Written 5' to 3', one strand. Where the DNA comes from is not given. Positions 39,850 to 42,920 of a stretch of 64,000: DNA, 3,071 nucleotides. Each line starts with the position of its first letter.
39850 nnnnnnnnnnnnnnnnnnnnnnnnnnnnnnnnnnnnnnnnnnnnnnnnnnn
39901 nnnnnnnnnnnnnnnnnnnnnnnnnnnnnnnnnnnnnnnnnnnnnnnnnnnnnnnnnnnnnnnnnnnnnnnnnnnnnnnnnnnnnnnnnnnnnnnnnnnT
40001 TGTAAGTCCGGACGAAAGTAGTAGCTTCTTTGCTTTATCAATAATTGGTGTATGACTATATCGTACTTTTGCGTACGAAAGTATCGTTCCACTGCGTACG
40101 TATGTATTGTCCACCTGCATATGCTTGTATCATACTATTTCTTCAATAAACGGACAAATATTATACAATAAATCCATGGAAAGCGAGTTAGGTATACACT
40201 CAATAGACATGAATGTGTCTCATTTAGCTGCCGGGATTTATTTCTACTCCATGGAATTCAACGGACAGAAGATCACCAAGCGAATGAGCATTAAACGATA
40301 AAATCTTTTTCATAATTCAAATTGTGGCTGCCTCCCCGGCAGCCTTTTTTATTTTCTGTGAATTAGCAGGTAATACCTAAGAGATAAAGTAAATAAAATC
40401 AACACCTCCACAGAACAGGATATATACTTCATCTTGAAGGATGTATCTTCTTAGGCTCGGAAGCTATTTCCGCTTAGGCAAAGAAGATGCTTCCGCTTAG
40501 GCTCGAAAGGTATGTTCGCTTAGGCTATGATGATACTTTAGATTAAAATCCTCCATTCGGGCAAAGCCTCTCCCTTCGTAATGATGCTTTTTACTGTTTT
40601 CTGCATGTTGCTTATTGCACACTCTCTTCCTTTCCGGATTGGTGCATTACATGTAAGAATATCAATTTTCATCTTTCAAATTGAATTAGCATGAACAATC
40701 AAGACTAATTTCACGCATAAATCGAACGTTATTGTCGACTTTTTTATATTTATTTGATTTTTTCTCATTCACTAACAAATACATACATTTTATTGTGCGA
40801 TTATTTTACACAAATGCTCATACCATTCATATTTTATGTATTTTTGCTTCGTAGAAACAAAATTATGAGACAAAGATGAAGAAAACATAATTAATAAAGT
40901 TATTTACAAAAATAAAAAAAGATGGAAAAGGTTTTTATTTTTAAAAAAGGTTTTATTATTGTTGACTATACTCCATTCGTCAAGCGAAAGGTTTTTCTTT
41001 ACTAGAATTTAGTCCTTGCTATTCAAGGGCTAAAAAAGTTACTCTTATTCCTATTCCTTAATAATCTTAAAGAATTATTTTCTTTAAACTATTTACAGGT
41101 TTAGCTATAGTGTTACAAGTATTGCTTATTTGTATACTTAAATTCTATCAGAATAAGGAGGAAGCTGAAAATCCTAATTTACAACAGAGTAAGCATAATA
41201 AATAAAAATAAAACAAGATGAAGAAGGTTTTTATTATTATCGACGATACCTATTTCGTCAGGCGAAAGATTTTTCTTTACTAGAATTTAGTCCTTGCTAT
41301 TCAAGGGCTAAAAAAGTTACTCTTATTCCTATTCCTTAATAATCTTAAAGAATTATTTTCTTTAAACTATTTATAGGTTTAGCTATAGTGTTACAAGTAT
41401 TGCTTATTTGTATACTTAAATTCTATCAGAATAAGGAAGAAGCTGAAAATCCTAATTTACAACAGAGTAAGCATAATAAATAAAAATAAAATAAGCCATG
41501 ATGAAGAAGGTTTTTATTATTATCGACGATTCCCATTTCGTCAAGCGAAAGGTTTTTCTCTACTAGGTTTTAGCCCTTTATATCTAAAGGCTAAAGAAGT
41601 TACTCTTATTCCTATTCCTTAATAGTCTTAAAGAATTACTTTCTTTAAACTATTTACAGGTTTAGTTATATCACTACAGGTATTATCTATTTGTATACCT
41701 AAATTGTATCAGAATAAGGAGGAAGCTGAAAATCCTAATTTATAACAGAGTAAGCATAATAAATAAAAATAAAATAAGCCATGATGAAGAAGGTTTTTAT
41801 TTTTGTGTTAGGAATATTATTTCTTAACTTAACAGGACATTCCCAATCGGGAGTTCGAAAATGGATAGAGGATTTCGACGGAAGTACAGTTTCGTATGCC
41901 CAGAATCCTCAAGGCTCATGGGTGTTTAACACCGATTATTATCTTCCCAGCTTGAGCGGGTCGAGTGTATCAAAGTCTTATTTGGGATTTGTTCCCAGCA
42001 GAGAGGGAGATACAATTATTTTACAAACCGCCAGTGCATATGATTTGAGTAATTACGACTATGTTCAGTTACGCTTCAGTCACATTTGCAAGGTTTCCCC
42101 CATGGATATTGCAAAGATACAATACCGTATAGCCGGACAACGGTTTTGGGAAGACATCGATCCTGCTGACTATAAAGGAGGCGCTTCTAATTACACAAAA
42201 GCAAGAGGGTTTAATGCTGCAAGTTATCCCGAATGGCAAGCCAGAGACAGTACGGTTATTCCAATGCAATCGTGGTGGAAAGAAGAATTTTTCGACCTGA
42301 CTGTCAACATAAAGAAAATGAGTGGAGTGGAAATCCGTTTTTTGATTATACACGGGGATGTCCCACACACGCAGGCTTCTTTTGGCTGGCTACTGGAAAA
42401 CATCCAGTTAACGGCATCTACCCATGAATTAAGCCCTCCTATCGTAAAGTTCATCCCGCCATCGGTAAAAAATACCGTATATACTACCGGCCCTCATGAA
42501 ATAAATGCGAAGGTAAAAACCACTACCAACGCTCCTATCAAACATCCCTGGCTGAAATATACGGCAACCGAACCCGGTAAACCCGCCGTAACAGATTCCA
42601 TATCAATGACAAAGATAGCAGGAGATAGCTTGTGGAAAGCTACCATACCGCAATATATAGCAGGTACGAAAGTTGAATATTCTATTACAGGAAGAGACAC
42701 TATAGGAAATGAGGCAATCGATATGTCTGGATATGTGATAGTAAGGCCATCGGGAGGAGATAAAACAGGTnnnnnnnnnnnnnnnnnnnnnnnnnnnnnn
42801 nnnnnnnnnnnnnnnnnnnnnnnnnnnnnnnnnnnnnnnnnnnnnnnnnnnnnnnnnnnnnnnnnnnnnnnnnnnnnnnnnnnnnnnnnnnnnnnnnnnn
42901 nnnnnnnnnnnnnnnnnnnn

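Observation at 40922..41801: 283-bp tandem repeat that includes the start codon of the giant gene: triplicated promoter/leader unit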

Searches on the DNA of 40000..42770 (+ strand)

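Call 7: search_rna_families(source=window, start=40000, end=42200, threshold=evalue, max_evalue=10)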
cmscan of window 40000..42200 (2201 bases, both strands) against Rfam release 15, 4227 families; matches with E-value up to 10: 14.
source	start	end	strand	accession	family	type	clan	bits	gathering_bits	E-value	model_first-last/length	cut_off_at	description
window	41716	41756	+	RF02914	DUF805b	Cis-reg;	CL00115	39.7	35.6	3.1e-09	1-35/35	no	DUF805b RNA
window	41155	41195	+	RF02914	DUF805b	Cis-reg;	CL00115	36.5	35.6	3.8e-08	1-35/35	no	DUF805b RNA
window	41433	41473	+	RF02914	DUF805b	Cis-reg;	CL00115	33.5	35.6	4.2e-07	1-35/35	no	DUF805b RNA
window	41303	41389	-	RF02644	Spy490380c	Gene; sRNA;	-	28.9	65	0.64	1-96/96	no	S. pyogenes small RNA Spy490380c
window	40318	40414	+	RF02900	AaHKsRNA82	Gene; sRNA;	-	22.8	51.4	1.9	1-81/81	no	Aggregatibacter sRNA 82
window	40301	40349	-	RF00032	Histone3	Cis-reg;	-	22.1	34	0.0047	1-46/46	no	Histone 3' UTR stem-loop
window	40283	40349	+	RF02379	csRNA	Gene; sRNA;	-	22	57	7.4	1-93/93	no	Cia-dependent small RNA csRNA1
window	40309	40350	+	RF01388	isrD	Gene; sRNA;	-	19.6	37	0.87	1-51/51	no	isrD Hfq binding RNA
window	40294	40352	+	RF01859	Phe_leader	Cis-reg; leader;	-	18.1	55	8.8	1-125/125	no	Phenylalanine leader peptide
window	41689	41763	-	RF01751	potC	Cis-reg;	-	17.3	44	6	1-70/70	no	potC RNA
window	41512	41618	+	RF02345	ar15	Gene; sRNA;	CL00108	16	40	4.1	1-112/112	no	Alphaproteobacterial ar15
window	41498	41635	+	RF02060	STnc410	Gene; sRNA;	-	15.8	50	2.4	1-158/158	no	Enterobacterial sRNA STnc410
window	41554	41609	-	RF01493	rli37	Gene; sRNA;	-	14.8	90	6.7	1-247/247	no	Listeria sRNA rli37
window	40592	40655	-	RF01196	snoZ30a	Gene; snRNA; snoRNA; CD-box;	-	14.7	80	8.1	1-92/92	no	Small nucleolar RNA Z30a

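Call 9: search_rna_families(source=window, start=40850, end=41850, threshold=evalue, max_evalue=1, show_alignments=4)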
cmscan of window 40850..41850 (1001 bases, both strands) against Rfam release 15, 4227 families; matches with E-value up to 1: 4.
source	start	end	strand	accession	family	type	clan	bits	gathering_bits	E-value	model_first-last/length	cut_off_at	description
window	41716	41756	+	RF02914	DUF805b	Cis-reg;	CL00115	39.7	35.6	1.4e-09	1-35/35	no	DUF805b RNA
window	41155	41195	+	RF02914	DUF805b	Cis-reg;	CL00115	36.5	35.6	1.7e-08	1-35/35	no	DUF805b RNA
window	41433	41473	+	RF02914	DUF805b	Cis-reg;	CL00115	33.5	35.6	1.9e-07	1-35/35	no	DUF805b RNA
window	41303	41389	-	RF02644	Spy490380c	Gene; sRNA;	-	28.9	65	0.29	1-96/96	no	S. pyogenes small RNA Spy490380c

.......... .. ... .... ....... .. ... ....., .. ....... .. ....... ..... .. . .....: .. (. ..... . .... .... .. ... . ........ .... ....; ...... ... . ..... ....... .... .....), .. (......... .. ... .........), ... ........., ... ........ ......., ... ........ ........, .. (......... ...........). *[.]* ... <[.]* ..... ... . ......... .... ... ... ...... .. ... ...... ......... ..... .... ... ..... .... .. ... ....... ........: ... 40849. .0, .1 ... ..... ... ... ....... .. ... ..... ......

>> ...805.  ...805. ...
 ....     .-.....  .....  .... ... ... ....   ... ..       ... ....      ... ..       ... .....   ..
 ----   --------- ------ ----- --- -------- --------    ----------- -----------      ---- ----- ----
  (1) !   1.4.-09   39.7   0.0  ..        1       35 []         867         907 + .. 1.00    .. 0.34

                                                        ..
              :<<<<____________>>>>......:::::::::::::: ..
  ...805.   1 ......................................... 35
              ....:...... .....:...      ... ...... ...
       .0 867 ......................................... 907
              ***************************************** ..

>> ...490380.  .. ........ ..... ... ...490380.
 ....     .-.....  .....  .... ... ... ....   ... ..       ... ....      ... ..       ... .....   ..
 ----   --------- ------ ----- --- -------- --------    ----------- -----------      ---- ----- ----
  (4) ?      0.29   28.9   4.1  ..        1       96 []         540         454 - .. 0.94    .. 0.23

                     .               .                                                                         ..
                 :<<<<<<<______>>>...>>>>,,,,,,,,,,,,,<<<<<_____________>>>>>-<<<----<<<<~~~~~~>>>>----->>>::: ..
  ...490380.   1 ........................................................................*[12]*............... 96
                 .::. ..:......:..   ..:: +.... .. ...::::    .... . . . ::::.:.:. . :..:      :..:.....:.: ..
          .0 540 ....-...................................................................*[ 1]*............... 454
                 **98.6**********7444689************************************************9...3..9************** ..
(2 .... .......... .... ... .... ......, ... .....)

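Call 36: build_rna_model(alignment_id=A3, structure=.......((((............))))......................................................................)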
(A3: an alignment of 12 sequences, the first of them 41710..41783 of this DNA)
Model R1 built from alignment A3 (12 sequences, 97 columns); structure: as given.
model positions 69; base pairs 4; branch points 0; effective number of sequences 5.85; information 0.815 bits per position. Calibrated on 0.2 Mb of random sequence (short: E-values are rough).
structure used (alignment columns):
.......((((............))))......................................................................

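Call 37: search_with_rna_model(model_id=R1, sources=[window, L001, L002, L003, L004, L005, L006, L007, L008, L009, L010, L011, L012, L013, L014, L015, L016, L017, L018, L019, L020, L021, L022, L023, L024, L025, L026, L027, L028, L029, L030, L031, L032, L033, L034, L035, L036, L037, L038, L039, L040, L041, L042, L043, L044, L045, L046, L047, L048, L049, L050, L051, L052, L053, L054, L055, L056, L057, L058, L059, L060, L061, L062, L063, L064, L065, L066, L067, L068, L069, L070, L071, L072, L073, L074, L075, L076, L077, L078, L079, L080], max_evalue=1, make_alignment=true)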
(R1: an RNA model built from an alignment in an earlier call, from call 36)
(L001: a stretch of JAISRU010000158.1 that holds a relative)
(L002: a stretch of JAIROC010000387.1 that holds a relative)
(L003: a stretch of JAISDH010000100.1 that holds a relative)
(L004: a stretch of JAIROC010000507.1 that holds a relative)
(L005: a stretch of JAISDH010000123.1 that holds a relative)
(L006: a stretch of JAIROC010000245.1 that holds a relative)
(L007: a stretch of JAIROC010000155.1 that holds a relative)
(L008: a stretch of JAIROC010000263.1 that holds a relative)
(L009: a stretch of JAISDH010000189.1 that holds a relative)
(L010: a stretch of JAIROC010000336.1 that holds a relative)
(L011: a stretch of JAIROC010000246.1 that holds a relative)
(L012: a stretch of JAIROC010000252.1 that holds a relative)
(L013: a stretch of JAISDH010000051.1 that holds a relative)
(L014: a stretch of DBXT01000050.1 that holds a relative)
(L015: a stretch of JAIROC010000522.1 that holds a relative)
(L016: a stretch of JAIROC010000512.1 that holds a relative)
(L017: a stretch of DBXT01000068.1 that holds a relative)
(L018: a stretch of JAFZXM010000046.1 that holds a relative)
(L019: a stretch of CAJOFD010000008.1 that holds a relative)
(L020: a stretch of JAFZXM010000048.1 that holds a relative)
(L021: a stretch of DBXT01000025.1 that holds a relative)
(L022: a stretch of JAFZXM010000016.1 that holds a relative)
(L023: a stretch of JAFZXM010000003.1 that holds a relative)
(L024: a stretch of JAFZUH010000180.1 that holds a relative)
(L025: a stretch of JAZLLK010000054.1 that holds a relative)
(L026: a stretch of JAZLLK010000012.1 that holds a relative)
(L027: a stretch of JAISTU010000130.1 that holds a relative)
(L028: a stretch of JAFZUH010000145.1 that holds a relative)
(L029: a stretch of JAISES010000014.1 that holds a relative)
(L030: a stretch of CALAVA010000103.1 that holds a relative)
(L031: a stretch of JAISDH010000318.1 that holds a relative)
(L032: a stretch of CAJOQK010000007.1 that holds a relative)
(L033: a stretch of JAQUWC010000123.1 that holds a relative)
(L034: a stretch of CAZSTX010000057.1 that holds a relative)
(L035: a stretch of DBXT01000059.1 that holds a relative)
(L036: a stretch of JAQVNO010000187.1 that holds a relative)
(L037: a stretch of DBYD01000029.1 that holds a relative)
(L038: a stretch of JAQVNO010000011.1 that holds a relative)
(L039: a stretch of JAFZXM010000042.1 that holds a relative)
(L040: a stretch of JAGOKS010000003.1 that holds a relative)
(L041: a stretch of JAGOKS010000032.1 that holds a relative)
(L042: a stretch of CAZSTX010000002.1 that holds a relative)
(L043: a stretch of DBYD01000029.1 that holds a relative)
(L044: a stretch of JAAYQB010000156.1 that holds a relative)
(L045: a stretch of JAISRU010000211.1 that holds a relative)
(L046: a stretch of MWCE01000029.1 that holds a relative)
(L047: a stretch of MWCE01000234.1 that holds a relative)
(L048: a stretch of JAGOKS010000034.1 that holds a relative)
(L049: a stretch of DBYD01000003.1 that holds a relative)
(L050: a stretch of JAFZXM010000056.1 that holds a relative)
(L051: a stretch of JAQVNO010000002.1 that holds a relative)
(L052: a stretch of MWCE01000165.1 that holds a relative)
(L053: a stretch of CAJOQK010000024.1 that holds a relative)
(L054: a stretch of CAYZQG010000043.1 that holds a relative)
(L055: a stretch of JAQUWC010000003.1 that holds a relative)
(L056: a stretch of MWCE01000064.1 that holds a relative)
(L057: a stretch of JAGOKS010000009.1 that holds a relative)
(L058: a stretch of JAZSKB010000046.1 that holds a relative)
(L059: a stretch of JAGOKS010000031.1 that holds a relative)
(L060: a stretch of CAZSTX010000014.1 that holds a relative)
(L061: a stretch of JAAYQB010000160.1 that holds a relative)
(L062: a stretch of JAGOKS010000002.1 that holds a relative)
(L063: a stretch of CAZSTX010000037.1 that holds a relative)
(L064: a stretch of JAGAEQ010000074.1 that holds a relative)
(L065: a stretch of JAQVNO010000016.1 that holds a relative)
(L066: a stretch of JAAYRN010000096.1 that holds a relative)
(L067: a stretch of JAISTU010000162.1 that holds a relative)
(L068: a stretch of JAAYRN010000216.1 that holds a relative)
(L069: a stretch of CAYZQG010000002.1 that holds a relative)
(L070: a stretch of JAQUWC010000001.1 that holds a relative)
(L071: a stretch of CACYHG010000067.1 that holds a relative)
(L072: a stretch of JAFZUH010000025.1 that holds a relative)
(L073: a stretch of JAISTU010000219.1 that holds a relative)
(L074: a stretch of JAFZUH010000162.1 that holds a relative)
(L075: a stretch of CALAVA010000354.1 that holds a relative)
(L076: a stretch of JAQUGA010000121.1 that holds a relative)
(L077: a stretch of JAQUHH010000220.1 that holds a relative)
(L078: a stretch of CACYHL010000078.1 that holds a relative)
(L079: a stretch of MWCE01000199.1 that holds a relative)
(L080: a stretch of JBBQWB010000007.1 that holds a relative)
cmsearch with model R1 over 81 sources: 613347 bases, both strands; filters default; matches with E-value up to 1: 23.
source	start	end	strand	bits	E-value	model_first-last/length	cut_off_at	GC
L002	3937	4005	+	81.8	1e-16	1-69/69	no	0.29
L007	78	146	+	78.6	6.8e-16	1-69/69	no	0.38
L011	1643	1711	+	77.1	1.6e-15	1-69/69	no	0.33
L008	2293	2361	+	77.1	1.6e-15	1-69/69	no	0.38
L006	3923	3991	+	77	1.8e-15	1-69/69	no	0.32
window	41710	41781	+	68.1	3.3e-13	1-69/69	no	0.26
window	41149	41220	+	67.5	4.8e-13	1-69/69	no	0.28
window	41427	41498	+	63.6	4.7e-12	1-69/69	no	0.26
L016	1864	1933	+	62.5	9e-12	1-69/69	no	0.36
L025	1522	1588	+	61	2.2e-11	1-69/69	no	0.3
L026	3938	4005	+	60.4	3.1e-11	1-69/69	no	0.32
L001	3917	4000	+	57.7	1.5e-10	1-69/69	no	0.26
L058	3255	3320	+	57.7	1.5e-10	1-69/69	no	0.29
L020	3936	4002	+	47.6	5.6e-08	1-69/69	no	0.27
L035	733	797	-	46.2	1.3e-07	1-69/69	no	0.37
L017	3938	4002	+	44.4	3.8e-07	1-69/69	no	0.28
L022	3941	4006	+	41.7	1.9e-06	1-69/69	no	0.35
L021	3943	4009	+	35.9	5.7e-05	1-69/69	no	0.34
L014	3943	4009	+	34.7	0.00012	1-69/69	no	0.34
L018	280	345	+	33.9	0.00019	1-69/69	no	0.36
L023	575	640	+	33.4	0.00024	1-69/69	no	0.38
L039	3941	4008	+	32.6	0.0004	1-69/69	no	0.37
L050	610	674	-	30.9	0.0011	1-69/69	no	0.38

Alignment A4: 23 matches aligned to the model, 86 columns, each read 5' to 3' on its own strand. Consensus structure (alignment columns), stored with it:
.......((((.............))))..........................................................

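Call 63: search_rna_families(sources=[L014, L017, L018, L020, L021, L022, L023, L025, L026, L035, L039, L050, L058, L001, L002, L006, L016], threshold=gathering)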
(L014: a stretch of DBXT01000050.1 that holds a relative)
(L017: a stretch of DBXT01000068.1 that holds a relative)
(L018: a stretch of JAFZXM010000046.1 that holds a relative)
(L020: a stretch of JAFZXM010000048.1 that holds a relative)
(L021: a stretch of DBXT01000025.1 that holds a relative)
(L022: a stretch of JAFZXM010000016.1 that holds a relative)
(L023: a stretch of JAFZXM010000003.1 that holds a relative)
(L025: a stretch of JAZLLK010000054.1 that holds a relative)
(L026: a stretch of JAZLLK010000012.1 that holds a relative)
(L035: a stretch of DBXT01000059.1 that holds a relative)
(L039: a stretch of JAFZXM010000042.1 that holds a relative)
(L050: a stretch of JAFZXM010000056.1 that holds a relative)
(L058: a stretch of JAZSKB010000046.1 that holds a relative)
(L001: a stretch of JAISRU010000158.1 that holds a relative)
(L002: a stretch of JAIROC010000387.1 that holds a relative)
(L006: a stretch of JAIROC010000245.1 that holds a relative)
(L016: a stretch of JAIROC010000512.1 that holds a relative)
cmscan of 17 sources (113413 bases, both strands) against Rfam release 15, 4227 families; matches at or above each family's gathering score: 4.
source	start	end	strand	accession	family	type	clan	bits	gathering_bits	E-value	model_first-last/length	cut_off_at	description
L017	2663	2733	+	RF00005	tRNA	Gene; tRNA;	CL00001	58.4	29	8.7e-10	1-71/71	no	tRNA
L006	3929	3966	+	RF02914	DUF805b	Cis-reg;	CL00115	37.2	35.6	1.2e-06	1-35/35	no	DUF805b RNA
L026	3944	3979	+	RF02914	DUF805b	Cis-reg;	CL00115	36.7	35.6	1.7e-06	1-35/35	no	DUF805b RNA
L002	3943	3980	+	RF02914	DUF805b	Cis-reg;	CL00115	36.3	35.6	2.3e-06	1-35/35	no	DUF805b RNA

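Call 68: search_with_rna_model(model_id=R1, sources=[L120, L121], max_evalue=1, show_alignments=3)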
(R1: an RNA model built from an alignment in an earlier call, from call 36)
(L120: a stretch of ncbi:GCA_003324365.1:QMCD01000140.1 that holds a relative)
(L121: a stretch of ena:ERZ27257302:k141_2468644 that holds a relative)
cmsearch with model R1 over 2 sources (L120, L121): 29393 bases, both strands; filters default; matches with E-value up to 1: 4.
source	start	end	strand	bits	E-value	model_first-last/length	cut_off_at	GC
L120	2938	3005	+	62.6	4e-13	1-69/69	no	0.29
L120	14751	14816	+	57.4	8.4e-12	1-69/69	no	0.24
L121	12974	13042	+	49.5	8.8e-10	1-69/69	no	0.32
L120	918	959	+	17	0.18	1-69/69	no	0.19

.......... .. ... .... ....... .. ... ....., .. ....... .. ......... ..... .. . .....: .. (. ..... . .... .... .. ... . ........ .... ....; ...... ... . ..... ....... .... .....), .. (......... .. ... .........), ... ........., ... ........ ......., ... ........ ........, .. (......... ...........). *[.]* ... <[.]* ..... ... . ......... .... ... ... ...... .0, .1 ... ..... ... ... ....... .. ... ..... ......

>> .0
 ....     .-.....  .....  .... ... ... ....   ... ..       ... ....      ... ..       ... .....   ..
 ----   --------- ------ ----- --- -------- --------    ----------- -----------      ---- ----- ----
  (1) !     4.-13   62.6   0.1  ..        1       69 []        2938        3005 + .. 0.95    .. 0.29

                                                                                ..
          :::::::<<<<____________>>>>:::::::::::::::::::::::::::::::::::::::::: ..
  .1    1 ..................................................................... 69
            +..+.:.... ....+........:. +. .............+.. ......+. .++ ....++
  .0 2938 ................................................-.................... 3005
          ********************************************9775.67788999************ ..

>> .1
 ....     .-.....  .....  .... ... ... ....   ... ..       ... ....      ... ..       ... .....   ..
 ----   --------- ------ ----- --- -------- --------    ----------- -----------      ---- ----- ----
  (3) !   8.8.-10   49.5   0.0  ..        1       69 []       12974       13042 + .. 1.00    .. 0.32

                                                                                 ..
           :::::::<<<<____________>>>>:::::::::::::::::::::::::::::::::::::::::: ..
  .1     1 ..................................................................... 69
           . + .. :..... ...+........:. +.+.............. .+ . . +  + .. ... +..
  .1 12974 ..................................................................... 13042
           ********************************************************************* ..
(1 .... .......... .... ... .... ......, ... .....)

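Call 80: search_with_rna_model(model_id=R1, sources=[L122], max_evalue=10, filters=off)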
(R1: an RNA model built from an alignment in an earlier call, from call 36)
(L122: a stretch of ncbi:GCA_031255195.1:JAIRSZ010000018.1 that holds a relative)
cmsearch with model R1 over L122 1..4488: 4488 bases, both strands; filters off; matches with E-value up to 10: 6.
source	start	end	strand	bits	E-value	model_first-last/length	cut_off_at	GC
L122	3934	4006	+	44.3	2.9e-09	1-69/69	no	0.29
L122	3247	3291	+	10.6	1.2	1-69/69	no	0.29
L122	3860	3928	+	10.6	1.2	1-69/69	no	0.35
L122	1122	1181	-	8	5.6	1-69/69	no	0.27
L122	3689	3731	-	7.3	8.3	1-69/69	no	0.21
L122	4268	4277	-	7.3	8.6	14-23/69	no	0.4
